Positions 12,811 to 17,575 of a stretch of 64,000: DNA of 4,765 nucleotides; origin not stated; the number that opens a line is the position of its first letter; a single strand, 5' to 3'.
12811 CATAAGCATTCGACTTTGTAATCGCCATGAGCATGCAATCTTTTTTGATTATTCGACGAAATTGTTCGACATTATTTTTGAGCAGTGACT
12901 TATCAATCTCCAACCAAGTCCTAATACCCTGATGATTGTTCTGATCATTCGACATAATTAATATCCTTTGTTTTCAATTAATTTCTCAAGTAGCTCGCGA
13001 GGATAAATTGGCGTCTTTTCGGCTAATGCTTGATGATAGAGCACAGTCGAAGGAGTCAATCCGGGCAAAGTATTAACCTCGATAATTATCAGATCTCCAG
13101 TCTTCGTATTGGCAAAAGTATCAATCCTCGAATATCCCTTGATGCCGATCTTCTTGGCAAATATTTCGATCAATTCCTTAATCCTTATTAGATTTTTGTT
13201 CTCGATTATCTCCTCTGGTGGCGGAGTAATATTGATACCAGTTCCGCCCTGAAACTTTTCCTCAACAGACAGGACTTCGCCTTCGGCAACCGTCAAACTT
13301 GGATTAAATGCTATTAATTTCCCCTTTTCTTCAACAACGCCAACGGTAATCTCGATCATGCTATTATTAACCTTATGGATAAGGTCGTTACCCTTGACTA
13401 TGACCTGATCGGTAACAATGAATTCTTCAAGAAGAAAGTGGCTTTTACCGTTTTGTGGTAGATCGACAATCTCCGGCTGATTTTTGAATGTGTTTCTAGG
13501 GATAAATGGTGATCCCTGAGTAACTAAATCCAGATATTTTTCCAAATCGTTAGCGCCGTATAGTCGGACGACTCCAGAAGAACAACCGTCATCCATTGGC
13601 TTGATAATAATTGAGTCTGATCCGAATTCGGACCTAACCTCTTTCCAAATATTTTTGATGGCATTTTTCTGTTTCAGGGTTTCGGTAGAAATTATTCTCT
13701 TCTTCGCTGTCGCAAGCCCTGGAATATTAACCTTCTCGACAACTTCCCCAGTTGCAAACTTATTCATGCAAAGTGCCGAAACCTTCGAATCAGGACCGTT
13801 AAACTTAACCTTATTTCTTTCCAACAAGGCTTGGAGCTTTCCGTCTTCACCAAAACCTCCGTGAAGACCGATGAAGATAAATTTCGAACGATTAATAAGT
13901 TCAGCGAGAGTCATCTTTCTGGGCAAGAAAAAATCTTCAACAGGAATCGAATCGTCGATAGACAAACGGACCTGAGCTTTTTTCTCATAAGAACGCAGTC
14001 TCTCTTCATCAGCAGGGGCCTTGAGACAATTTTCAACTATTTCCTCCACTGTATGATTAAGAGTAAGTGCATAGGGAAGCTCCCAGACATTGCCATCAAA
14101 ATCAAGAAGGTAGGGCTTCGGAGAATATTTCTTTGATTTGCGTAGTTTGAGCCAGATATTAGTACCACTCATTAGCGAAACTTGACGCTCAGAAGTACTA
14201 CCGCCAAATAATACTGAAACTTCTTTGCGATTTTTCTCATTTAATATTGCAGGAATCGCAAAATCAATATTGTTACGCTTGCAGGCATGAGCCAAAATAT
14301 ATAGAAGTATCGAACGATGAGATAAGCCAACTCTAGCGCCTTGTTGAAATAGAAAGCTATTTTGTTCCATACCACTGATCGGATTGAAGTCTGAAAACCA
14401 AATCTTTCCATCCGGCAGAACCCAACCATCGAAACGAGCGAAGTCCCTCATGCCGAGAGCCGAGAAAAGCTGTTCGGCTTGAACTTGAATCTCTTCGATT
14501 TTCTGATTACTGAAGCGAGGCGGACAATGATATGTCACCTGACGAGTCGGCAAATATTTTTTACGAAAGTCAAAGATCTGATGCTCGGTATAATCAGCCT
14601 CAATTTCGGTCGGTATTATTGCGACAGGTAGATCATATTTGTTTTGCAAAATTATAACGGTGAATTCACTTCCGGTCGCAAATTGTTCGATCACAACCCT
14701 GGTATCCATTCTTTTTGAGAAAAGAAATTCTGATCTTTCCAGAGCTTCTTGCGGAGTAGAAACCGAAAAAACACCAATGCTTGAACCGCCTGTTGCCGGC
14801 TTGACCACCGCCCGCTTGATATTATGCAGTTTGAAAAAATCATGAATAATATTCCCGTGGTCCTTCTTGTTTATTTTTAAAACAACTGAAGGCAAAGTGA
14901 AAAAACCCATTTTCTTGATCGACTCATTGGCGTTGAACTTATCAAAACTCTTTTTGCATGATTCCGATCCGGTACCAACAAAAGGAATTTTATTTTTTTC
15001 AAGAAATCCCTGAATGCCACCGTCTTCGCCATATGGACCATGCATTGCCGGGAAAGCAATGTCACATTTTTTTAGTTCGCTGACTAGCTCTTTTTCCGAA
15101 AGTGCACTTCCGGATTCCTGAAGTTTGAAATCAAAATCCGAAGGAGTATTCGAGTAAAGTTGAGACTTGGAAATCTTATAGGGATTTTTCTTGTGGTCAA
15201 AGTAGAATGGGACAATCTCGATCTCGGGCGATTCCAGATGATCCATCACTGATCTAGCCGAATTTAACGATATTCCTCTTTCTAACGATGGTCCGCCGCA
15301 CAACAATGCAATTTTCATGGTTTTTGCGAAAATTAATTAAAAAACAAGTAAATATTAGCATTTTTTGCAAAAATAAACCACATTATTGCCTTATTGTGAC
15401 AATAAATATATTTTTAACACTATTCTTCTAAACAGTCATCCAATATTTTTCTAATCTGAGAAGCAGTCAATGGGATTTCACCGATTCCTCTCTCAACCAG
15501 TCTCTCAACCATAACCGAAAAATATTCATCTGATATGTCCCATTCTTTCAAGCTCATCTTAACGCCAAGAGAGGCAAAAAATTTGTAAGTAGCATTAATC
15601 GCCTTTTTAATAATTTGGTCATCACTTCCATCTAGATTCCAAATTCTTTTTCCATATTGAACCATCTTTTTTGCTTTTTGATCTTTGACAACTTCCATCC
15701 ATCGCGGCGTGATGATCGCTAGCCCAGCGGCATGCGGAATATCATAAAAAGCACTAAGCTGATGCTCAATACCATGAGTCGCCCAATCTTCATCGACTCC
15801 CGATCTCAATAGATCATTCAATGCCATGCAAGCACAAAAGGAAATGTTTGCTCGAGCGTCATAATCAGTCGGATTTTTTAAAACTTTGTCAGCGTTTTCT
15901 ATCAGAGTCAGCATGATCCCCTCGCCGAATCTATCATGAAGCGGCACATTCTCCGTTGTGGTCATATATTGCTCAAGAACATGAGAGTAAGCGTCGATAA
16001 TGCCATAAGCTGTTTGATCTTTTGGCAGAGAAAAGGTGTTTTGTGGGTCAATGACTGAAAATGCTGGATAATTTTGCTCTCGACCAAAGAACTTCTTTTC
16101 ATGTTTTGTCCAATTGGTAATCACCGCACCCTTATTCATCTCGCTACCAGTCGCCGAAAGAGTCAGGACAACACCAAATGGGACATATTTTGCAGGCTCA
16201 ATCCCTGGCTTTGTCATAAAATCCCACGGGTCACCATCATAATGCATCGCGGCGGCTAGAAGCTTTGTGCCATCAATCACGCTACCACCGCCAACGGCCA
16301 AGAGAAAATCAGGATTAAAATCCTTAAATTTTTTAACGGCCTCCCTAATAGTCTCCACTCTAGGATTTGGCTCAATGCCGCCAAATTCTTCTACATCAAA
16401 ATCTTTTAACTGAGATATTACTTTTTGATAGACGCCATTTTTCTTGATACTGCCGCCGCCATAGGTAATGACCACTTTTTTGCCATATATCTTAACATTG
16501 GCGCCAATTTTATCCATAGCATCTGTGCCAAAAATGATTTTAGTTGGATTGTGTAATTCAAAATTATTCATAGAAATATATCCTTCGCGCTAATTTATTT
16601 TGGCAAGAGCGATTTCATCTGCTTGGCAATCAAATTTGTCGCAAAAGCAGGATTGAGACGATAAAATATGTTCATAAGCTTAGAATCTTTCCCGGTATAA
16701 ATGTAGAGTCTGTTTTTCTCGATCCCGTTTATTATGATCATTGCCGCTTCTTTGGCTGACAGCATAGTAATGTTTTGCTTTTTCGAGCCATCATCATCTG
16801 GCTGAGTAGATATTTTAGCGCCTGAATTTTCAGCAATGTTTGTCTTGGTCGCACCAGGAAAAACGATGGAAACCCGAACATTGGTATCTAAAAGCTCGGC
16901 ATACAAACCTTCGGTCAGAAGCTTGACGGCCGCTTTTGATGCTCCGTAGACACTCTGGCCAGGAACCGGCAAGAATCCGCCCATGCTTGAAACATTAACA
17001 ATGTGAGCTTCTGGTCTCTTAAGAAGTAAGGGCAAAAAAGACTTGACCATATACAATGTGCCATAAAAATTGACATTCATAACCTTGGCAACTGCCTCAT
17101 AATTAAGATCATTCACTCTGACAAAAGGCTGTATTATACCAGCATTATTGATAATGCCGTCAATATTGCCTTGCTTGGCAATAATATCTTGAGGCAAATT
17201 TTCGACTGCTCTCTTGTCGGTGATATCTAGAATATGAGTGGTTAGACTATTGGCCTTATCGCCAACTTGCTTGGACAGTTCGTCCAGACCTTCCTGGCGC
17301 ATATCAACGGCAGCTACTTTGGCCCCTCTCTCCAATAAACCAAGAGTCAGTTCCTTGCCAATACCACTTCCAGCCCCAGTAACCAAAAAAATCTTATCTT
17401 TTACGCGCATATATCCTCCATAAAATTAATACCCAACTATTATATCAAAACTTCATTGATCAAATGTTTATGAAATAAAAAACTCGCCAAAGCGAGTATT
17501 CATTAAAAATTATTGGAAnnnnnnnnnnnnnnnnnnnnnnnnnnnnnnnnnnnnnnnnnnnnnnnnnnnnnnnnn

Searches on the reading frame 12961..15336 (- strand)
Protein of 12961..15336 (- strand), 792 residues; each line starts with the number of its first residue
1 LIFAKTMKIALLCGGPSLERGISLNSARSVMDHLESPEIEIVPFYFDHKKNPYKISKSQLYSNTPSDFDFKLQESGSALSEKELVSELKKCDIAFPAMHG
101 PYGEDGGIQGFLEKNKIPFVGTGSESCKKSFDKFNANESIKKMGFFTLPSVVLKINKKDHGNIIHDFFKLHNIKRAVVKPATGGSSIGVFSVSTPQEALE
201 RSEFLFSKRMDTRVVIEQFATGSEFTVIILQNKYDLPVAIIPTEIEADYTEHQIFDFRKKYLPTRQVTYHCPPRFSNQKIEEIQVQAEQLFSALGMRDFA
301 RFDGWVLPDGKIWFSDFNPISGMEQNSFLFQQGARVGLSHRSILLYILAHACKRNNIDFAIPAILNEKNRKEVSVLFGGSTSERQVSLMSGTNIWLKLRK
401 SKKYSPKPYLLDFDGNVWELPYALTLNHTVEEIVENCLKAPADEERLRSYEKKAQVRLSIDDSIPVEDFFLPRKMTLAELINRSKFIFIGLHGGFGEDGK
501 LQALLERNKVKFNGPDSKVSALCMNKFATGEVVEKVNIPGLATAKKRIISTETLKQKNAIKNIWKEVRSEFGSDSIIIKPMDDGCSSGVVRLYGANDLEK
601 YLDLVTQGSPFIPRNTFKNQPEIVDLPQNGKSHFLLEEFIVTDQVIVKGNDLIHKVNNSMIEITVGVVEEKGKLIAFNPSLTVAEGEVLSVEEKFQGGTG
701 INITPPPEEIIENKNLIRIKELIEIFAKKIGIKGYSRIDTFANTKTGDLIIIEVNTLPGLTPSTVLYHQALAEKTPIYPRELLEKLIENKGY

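Call 105: search_protein_families(library=pfam, max_evalue=0.00001, proteins=[window:12961-15336:-])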
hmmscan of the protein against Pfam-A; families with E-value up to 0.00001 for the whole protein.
window:12961-15336:- (792 aa): 3 families
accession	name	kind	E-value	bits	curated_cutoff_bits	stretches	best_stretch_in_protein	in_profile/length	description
PF01820.27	Dala_Dala_lig_N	-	6e-46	156.3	34.6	2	8-121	1-120/121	D-ala D-ala ligase N-terminus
PF07478.18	Dala_Dala_lig_C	-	4.3e-43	147.7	24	2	176-346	39-201/204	D-ala D-ala ligase C-terminus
PF13535.11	ATP-grasp_4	-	3.8e-06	27.1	27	0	176-300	5-130/160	ATP-grasp domain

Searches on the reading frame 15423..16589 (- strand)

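Call 105: search_protein_families(library=pfam, max_evalue=0.00001, proteins=[window:15423-16589:-])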
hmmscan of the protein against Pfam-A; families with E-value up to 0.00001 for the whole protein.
window:15423-16589:- (389 aa): 3 families
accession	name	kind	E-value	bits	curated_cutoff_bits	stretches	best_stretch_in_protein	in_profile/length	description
PF00465.25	Fe-ADH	-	5.7e-45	153.4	31.3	1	15-182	1-168/168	Iron-containing alcohol dehydrogenase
PF25137.1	ADH_Fe_C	-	2e-32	112.9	27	1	193-366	1-170/194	Fe-containing alcohol dehydrogenase family, C-terminal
PF13685.12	Fe-ADH_2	-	4.4e-06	27.2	28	1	23-114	5-96/149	Iron-containing alcohol dehydrogenase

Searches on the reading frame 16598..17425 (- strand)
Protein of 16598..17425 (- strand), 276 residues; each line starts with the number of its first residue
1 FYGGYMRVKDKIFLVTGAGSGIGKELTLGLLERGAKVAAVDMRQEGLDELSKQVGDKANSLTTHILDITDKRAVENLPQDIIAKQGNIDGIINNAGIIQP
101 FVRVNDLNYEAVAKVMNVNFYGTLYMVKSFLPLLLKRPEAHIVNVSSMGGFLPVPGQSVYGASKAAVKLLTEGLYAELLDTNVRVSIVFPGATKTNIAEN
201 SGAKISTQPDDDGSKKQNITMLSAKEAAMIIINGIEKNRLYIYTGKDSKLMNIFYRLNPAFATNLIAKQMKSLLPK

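Call 105: search_protein_families(library=pfam, max_evalue=0.00001, proteins=[window:16598-17425:-])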
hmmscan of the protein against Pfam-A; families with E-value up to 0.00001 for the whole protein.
window:16598-17425:- (276 aa): 6 families
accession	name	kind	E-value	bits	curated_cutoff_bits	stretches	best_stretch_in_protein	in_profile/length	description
PF00106.31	adh_short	-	6.4e-53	179.6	26.6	1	11-203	1-192/195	short chain dehydrogenase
PF13561.12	adh_short_C2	-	8.7e-37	127.4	27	1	17-202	1-185/236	Enoyl-(Acyl carrier protein) reductase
PF08659.16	KR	-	7.7e-15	55.7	22.6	1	13-167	3-156/180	KR domain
PF23441.1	SDR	-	1.9e-06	27.9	27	1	11-202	8-204/258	SDR-like rossmann domain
PF01370.27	Epimerase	-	1.9e-06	27.9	20.9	1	14-173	2-155/240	NAD dependent epimerase/dehydratase family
PF16363.11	GDP_Man_Dehyd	-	3e-06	27.4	27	0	14-172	1-165/332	GDP-mannose 4,6 dehydratase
